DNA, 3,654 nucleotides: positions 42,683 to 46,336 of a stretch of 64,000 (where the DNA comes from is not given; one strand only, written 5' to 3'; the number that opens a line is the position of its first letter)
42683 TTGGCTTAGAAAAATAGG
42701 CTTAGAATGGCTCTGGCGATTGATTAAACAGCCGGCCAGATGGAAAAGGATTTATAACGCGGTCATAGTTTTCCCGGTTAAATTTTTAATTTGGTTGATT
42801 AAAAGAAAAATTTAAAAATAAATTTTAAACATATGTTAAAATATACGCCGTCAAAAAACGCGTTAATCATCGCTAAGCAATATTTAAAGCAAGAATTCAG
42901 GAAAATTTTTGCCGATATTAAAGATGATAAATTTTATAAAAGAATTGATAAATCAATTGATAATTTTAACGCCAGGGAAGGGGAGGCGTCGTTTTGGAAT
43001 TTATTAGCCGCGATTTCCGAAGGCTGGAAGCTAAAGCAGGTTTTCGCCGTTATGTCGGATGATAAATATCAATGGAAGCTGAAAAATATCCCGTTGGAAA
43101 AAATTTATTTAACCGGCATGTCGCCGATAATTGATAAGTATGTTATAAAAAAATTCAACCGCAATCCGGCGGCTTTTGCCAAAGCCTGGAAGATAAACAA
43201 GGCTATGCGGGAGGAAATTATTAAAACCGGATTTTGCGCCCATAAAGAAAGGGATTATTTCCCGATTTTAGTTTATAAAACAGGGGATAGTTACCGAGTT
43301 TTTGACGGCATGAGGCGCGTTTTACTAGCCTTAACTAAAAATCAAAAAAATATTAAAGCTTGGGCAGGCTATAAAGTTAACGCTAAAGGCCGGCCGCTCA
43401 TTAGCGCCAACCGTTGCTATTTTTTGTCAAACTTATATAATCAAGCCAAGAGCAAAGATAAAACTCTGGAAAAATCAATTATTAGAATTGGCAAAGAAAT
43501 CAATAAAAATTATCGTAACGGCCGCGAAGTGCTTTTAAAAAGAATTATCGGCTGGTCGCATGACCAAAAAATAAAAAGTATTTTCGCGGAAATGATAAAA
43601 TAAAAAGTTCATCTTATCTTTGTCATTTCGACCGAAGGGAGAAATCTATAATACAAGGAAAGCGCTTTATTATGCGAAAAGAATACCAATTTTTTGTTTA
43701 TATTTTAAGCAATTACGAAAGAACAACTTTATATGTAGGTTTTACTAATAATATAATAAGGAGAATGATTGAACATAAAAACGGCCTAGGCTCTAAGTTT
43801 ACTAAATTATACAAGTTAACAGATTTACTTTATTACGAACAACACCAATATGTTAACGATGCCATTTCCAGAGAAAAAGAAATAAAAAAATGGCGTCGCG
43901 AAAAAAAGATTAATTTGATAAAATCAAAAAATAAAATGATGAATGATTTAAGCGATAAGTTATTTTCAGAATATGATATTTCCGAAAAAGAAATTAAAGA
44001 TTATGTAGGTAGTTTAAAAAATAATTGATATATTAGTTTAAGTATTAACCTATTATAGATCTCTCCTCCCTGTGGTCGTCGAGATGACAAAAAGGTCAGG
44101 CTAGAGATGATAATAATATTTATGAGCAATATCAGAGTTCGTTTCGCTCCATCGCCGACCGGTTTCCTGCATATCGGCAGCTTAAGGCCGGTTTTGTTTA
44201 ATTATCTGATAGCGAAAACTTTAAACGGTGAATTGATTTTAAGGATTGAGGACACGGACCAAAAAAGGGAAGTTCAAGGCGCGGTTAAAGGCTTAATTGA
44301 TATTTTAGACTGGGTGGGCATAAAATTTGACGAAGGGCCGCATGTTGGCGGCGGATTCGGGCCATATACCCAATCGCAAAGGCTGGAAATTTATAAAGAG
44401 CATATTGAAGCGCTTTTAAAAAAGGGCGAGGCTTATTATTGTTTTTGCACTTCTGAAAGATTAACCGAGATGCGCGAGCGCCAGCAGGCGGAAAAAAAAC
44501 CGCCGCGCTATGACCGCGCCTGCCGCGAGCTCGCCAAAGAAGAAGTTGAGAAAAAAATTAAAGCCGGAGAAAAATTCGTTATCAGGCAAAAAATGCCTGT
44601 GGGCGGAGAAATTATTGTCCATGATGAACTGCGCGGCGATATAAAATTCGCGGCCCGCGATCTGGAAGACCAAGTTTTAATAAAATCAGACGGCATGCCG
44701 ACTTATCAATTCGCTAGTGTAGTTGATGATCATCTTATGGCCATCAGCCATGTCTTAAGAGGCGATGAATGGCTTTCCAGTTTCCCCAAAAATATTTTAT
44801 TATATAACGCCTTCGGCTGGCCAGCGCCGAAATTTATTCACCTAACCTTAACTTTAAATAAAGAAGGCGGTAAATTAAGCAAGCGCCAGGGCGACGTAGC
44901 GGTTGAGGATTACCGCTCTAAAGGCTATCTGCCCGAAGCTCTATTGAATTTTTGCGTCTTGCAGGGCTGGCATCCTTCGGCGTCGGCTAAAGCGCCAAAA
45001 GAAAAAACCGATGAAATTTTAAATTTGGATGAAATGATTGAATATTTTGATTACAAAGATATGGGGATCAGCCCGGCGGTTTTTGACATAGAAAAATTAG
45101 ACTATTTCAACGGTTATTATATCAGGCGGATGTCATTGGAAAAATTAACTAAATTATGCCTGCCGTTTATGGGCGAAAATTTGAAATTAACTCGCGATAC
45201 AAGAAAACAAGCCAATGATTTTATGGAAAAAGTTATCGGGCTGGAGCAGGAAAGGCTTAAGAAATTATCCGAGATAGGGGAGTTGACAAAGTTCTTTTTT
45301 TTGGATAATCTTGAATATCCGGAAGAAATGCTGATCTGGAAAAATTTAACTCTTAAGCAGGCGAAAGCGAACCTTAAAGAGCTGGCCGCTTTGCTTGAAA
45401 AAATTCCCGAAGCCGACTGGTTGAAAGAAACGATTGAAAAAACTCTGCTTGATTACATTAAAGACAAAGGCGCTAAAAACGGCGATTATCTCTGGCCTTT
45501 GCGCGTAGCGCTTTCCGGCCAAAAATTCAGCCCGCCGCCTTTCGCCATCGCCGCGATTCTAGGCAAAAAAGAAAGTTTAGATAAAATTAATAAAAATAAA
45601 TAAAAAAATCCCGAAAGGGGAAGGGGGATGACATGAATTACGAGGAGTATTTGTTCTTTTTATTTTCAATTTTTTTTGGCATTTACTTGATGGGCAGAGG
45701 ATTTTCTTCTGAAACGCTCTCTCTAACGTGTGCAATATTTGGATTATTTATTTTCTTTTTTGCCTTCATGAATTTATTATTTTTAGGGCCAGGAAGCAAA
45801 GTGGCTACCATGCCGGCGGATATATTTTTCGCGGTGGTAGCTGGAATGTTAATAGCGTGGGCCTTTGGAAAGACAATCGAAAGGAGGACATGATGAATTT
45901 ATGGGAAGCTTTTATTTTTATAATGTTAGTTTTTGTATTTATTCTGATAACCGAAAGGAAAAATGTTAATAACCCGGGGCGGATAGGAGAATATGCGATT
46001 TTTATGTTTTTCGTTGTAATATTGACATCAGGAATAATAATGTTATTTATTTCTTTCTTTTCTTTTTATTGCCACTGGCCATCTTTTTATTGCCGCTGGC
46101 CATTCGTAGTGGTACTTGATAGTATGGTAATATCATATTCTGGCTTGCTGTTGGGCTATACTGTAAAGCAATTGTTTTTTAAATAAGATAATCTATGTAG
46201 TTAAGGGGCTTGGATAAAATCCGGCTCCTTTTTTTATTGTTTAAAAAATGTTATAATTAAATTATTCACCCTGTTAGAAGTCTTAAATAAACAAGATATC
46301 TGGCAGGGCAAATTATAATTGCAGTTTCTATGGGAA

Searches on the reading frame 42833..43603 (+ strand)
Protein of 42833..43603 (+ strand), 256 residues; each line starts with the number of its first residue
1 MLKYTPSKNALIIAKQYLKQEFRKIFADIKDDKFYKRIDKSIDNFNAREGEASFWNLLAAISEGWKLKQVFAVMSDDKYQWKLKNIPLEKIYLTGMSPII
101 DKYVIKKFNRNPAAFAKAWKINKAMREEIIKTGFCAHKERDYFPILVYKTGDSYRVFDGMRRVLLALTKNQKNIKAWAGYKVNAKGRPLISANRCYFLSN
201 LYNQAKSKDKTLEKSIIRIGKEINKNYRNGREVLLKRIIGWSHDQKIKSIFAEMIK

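Call 80: search_protein_families(library=pfam, max_evalue=0.1, proteins=[window:42833-43603:+])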
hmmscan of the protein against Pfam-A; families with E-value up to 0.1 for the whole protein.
window:42833-43603:+ (256 aa): 1 family
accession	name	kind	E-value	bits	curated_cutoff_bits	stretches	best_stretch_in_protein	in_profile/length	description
PF07083.16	DUF1351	-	0.026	14.7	27.8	1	32-91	86-145/210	Protein of unknown function (DUF1351)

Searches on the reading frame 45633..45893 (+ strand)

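Call 30: search_protein_families(library=pfam, max_evalue=0.5, proteins=[window:45633-45893:+])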
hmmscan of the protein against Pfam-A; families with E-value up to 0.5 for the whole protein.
window:45633-45893:+ (86 aa): 0 families

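Call 31: search_protein_families(library=phrogs, max_evalue=0.1, proteins=[window:45633-45893:+])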
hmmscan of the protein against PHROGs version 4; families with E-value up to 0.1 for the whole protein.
window:45633-45893:+ (86 aa): 1 family
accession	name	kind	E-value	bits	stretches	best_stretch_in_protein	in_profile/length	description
phrog_28787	-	unknown function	0.00041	21.1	1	67-82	12-27/29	-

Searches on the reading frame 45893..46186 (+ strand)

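Call 30: search_protein_families(library=pfam, max_evalue=0.5, proteins=[window:45893-46186:+])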
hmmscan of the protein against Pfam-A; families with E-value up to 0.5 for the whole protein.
window:45893-46186:+ (97 aa): 1 family
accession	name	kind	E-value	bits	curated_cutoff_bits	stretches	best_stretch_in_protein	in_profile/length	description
PF22881.1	FilE_C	-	0.14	12.2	27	1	36-77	60-99/166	FilE, C-terminal domain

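Call 31: search_protein_families(library=phrogs, max_evalue=0.1, proteins=[window:45893-46186:+])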
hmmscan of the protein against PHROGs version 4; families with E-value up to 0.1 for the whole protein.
window:45893-46186:+ (97 aa): 0 families
